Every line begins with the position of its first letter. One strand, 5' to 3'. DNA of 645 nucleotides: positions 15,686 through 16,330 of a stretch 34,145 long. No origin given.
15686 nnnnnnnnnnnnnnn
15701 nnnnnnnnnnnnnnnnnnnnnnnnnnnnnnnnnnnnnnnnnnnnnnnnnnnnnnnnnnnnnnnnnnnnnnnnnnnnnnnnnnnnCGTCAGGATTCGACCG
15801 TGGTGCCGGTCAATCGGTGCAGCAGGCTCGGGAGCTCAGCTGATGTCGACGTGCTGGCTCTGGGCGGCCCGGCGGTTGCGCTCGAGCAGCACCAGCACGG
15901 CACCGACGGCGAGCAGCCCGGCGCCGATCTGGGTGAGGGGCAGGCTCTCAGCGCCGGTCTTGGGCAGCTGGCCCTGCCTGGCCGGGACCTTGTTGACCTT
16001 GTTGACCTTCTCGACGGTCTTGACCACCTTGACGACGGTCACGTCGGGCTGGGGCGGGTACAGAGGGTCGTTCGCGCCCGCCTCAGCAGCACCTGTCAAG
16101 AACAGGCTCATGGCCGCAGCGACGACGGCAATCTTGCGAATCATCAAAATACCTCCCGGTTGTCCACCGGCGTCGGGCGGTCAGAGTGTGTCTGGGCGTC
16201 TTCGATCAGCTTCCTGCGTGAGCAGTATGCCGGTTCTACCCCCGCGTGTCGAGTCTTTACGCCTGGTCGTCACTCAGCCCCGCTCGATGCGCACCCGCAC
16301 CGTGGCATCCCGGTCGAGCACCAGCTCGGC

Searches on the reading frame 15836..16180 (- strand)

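Call 11: search_protein_families(library=ncbifam, proteins=[window:15836-16180:-], max_evalue=0.01)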
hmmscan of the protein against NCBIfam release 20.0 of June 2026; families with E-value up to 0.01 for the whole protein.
window:15836-16180:- (114 aa): 5 families
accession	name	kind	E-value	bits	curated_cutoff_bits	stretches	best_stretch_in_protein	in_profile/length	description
NF033902.0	iso_D2_wall_anc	subfamily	0.00018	20.5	95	1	42-99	472-538/540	SpaH/EbpB family LPXTG-anchored major pilin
NF053819.1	EF0750_LPXTG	subfamily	0.00053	20.5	47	1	51-102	54-104/105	EF2685/EF0750 family sortase-dependent surface protein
TIGR01167.1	LPXTG_anchor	domain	0.00076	20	15.9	1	71-99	1-29/34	LPXTG cell wall anchor domain-containing protein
NF049901.1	EndglycodaseB1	equivalog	0.0025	16.5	900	1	46-102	502-558/559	endo-beta-N-acetylglucosaminidase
NF058582.1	Microco_LAVTG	domain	0.0052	16.9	27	1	72-103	2-34/34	LAVTG motif-containing sortase-dependent surface protein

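Call 38: search_protein_families(library=pfam, proteins=[window:15836-16180:-], max_evalue=0.001)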
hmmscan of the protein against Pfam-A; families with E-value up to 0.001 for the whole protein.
window:15836-16180:- (114 aa): 1 family
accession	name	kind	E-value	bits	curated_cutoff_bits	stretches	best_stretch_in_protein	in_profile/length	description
PF00746.26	Gram_pos_anchor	-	9.3e-05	22.7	20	1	69-103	6-39/43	LPXTG cell wall anchor motif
